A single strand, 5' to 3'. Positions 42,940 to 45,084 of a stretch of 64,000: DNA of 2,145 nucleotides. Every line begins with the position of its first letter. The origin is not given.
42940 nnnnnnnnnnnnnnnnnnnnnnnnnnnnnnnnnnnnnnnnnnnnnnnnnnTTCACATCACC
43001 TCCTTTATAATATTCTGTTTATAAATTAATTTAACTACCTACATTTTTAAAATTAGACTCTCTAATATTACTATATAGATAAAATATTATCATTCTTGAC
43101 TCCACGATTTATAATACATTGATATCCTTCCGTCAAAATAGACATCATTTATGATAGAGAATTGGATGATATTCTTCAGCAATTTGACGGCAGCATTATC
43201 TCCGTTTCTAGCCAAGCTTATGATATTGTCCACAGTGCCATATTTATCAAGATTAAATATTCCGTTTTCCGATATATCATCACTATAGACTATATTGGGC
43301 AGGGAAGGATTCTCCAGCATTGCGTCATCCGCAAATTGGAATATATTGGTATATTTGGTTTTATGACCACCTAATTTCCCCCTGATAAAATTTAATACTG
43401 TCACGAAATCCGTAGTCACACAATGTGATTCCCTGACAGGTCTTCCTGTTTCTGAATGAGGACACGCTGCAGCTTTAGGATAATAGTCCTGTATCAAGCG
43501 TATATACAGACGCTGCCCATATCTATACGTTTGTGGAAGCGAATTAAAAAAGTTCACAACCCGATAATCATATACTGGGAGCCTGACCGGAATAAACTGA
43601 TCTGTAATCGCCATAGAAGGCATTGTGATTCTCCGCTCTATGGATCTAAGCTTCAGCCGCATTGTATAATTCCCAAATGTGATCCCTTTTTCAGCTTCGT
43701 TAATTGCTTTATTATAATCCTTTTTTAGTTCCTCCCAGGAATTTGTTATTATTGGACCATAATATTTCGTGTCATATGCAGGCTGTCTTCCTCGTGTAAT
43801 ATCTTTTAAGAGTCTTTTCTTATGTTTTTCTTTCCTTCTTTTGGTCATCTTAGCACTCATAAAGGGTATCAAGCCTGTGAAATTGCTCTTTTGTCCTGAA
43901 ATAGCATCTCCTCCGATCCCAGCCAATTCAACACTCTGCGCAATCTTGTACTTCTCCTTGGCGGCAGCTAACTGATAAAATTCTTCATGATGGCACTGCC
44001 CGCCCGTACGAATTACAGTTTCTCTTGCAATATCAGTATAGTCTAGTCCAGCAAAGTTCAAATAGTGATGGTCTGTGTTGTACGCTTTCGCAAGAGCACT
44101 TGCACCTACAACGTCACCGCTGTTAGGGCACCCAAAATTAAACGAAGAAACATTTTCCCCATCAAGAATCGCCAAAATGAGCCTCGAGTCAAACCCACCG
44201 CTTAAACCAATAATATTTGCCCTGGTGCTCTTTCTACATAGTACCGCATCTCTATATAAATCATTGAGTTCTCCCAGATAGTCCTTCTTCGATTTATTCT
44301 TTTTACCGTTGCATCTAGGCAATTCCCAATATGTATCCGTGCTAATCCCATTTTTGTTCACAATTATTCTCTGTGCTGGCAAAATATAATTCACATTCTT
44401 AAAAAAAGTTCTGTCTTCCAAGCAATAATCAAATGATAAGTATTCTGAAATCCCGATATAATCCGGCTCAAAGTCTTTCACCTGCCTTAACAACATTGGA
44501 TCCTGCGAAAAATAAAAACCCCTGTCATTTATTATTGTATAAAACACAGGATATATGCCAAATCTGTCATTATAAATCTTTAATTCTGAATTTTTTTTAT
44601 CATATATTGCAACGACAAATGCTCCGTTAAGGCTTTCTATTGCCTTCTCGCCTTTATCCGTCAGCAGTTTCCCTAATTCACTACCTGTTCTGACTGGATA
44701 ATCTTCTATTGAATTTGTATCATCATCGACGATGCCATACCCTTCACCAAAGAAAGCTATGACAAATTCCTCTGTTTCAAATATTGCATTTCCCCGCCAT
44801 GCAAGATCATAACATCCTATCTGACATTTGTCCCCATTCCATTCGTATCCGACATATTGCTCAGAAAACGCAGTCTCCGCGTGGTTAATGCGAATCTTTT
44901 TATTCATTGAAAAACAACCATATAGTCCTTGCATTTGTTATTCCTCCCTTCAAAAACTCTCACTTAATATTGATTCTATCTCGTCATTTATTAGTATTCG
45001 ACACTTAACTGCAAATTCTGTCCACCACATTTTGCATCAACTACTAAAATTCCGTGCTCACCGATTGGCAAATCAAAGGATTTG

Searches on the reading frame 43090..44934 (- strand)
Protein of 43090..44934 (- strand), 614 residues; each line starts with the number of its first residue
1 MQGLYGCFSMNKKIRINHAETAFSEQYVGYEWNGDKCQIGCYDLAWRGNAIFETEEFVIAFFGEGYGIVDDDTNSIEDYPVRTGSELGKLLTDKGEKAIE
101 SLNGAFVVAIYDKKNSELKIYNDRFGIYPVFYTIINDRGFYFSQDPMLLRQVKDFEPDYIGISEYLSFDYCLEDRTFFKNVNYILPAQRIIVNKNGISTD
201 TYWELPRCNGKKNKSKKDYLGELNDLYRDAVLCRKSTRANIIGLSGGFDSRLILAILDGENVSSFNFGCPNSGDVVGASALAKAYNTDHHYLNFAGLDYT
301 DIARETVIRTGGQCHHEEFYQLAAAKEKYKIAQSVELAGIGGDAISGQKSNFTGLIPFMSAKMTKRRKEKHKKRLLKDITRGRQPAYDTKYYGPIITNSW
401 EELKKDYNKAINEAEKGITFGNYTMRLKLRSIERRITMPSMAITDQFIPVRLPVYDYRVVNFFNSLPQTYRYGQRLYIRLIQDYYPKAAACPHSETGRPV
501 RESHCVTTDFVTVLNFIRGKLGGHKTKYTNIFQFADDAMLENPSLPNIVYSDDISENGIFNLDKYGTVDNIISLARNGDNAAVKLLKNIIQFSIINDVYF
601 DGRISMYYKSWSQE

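Call 11: search_protein_families(library=pfam, proteins=[window:43090-44934:-], max_evalue=0.001)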
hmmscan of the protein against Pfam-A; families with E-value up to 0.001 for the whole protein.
window:43090-44934:- (614 aa): 3 families
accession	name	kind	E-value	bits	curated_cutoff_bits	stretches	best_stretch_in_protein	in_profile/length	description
PF00733.27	Asn_synthase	-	6.1e-10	39.7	21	1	225-472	4-259/354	Asparagine synthase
PF13537.11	GATase_7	-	1e-09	38.9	25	1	82-145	50-117/123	Glutamine amidotransferase domain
PF13522.11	GATase_6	-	3.4e-08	34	27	1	89-144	75-129/130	Glutamine amidotransferase domain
